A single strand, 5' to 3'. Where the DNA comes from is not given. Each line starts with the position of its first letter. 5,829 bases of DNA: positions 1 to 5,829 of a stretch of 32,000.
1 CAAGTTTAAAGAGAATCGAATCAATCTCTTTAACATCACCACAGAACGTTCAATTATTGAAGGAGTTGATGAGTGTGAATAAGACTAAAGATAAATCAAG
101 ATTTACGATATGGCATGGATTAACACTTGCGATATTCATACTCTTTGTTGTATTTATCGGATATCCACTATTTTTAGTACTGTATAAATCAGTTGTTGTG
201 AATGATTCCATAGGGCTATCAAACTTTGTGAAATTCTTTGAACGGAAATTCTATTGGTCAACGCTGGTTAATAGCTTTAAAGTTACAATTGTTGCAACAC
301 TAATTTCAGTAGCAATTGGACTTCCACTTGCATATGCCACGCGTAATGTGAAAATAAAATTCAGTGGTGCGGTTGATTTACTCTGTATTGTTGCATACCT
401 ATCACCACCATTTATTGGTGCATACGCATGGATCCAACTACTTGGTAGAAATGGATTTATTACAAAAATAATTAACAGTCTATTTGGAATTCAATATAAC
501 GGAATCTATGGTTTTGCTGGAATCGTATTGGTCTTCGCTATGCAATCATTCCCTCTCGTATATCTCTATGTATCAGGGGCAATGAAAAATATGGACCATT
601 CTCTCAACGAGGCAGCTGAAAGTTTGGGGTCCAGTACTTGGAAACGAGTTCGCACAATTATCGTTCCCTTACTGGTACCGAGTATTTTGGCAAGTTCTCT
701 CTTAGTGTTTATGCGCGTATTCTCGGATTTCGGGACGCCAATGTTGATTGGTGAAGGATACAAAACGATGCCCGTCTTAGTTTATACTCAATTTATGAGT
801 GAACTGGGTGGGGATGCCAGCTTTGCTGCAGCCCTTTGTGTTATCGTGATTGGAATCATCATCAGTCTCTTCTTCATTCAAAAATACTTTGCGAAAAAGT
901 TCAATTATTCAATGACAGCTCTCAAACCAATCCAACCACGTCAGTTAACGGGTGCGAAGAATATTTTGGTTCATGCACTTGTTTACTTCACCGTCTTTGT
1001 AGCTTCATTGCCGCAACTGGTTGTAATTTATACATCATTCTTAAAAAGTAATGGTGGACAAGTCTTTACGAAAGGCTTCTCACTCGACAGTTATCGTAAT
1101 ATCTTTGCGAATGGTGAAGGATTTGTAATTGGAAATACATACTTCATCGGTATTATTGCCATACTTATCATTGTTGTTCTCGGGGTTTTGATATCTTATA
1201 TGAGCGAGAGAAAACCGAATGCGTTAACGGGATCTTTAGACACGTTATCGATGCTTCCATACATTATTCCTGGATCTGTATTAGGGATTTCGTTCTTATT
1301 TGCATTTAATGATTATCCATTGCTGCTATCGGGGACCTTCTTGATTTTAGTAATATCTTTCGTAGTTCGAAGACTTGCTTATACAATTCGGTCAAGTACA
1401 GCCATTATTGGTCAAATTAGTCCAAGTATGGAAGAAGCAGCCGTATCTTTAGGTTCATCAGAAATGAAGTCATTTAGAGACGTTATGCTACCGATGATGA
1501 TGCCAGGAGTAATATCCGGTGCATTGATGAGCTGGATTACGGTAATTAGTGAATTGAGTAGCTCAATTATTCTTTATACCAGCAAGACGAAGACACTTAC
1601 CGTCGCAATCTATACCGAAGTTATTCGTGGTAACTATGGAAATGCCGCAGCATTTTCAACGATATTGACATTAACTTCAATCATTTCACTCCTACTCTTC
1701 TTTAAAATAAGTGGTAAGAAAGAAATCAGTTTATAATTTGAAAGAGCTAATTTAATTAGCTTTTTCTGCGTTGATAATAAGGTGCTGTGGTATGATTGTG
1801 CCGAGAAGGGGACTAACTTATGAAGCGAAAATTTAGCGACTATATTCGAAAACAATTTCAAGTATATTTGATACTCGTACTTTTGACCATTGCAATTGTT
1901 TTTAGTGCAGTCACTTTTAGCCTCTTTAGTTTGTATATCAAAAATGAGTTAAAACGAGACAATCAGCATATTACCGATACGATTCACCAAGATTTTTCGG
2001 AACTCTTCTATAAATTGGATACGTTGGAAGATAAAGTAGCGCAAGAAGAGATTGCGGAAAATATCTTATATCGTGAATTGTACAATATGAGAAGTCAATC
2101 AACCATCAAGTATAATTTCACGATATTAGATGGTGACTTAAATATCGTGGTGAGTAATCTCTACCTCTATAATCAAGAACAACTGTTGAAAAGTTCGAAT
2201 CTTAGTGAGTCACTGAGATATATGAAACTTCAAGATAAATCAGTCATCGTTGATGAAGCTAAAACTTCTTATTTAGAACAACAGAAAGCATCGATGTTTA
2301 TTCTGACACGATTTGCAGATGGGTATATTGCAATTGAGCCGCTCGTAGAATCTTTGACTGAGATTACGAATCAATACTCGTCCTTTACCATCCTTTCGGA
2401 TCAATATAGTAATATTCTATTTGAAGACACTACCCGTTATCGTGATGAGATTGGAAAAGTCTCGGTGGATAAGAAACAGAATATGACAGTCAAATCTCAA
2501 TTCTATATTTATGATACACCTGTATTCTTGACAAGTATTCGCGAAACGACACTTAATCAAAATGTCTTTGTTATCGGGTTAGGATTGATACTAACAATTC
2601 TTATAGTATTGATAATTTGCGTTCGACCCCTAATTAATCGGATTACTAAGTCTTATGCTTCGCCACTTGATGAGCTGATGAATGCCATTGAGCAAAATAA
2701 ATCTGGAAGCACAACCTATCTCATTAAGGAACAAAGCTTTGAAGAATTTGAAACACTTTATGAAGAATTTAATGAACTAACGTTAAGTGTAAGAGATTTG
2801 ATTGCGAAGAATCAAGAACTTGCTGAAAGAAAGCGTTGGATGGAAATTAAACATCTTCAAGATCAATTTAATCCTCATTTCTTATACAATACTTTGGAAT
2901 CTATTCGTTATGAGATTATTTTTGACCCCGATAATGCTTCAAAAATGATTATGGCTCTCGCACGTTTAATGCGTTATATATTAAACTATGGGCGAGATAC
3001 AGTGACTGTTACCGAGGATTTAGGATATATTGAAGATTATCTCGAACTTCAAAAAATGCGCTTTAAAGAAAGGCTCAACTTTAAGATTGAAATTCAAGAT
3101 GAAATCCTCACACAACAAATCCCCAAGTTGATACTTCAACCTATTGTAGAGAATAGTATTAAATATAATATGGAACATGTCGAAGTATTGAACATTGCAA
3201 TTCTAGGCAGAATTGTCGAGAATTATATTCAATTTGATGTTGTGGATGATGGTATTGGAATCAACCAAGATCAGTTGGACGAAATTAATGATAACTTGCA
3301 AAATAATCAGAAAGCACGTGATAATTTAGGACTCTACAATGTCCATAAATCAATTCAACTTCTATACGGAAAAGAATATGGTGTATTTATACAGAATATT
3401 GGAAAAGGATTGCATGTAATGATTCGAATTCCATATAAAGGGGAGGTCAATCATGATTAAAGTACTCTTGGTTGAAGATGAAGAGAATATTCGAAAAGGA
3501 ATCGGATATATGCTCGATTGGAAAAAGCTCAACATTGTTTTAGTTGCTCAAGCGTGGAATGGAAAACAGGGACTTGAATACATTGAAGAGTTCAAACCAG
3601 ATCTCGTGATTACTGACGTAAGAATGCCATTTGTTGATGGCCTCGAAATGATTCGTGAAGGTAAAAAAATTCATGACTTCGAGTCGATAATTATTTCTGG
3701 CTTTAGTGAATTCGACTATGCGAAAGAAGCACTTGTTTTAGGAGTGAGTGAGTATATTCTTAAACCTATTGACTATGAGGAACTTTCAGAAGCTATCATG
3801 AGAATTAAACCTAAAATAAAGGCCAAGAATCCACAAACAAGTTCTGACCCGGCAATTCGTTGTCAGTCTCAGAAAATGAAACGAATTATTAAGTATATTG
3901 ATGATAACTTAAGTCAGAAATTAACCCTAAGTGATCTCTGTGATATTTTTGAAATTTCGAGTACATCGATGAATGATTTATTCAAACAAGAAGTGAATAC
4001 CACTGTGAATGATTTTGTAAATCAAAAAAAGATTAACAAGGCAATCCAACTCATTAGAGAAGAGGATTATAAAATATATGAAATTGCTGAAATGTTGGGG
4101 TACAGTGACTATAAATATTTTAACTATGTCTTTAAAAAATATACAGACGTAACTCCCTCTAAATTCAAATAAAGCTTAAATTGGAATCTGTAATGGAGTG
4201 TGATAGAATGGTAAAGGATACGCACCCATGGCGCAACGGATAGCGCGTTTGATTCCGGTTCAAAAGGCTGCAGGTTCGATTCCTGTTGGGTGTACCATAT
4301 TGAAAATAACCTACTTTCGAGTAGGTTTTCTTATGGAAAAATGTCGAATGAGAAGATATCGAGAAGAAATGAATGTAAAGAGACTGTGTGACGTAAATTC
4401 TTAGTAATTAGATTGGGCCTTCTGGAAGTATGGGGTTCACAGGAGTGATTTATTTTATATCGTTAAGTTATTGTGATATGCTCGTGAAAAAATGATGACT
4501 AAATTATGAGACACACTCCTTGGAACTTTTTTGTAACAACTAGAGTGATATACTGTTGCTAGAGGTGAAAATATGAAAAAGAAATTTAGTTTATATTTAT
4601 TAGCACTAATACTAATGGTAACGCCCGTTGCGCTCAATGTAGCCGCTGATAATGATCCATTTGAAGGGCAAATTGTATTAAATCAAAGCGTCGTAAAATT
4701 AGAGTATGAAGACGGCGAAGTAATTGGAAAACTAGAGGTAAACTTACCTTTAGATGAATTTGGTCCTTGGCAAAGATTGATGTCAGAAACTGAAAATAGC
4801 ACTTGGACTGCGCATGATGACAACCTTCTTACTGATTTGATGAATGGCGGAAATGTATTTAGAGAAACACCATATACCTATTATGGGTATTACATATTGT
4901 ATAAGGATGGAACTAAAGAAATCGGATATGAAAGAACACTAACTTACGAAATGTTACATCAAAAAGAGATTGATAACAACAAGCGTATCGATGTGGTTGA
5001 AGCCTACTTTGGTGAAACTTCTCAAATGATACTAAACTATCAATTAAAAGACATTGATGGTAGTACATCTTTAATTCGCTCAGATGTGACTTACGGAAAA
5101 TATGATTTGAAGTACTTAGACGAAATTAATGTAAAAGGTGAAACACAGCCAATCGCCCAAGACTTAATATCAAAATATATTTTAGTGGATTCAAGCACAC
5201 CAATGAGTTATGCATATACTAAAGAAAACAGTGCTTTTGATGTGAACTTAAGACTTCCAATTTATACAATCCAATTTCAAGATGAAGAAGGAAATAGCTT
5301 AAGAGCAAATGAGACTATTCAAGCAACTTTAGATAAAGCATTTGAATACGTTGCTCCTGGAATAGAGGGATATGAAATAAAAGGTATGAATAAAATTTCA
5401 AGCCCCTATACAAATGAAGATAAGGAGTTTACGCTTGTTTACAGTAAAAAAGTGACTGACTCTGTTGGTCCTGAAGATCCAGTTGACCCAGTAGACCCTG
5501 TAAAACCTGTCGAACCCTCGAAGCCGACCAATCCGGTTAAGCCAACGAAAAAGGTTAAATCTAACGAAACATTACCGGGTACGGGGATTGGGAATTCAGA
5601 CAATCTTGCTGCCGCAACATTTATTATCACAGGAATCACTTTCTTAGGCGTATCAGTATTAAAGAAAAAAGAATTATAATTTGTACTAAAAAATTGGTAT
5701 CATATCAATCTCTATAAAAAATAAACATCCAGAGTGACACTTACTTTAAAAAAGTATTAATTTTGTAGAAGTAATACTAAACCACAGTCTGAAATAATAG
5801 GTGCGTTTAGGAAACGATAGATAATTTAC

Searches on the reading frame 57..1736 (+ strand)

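Call 38: search_protein_families(library=pfam, proteins=[window:57-1736:+], max_evalue=0.00001)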
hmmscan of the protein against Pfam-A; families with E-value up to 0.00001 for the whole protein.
window:57-1736:+ (559 aa): 1 family
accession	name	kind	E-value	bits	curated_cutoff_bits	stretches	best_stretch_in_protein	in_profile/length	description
PF00528.27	BPD_transp_1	-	4.9e-27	95.3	26.4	2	86-282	3-182/184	Binding-protein-dependent transport system inner membrane component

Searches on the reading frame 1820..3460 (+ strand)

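Call 38: search_protein_families(library=pfam, proteins=[window:1820-3460:+], max_evalue=0.00001)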
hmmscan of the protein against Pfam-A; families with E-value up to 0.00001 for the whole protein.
window:1820-3460:+ (546 aa): 2 families
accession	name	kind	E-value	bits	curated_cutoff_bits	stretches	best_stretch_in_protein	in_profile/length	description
PF06580.19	His_kinase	-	3.2e-25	88.6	25.2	1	341-419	1-81/81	Histidine kinase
PF02518.31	HATPase_c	-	4e-09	37.3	26.4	1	436-539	7-109/111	Histidine kinase-, DNA gyrase B-, and HSP90-like ATPase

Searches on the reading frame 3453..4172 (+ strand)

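Call 38: search_protein_families(library=pfam, proteins=[window:3453-4172:+], max_evalue=0.00001)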
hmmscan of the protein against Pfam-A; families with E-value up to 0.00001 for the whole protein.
window:3453-4172:+ (239 aa): 3 families
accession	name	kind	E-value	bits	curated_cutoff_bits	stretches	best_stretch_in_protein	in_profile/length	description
PF00072.30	Response_reg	-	4.6e-23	82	30.2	1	4-115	1-110/111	Response regulator receiver domain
PF12833.13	HTH_18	-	9.5e-17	61.5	33.6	1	162-238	1-77/80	Helix-turn-helix domain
PF00165.29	HTH_AraC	-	4e-16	59.1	26.6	2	205-238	8-40/42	Bacterial regulatory helix-turn-helix proteins, AraC family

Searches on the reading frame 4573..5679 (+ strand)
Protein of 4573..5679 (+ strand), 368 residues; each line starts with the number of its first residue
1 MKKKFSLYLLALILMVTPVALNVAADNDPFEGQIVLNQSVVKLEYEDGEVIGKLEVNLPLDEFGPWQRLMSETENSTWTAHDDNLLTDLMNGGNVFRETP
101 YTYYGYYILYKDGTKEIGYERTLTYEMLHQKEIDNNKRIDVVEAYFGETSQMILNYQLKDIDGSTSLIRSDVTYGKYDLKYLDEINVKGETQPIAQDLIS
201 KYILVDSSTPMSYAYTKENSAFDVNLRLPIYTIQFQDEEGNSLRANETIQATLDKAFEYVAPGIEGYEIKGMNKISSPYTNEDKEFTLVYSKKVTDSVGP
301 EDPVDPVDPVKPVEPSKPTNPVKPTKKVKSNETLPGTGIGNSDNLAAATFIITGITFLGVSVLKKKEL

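Call 38: search_protein_families(library=pfam, proteins=[window:4573-5679:+], max_evalue=0.00001)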
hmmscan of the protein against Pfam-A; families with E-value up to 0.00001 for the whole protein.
window:4573-5679:+ (368 aa): 1 family
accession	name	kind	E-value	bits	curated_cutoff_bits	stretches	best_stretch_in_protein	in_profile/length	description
PF06458.18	MucBP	-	2.6e-07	31.7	23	1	232-290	3-62/63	MucBP domain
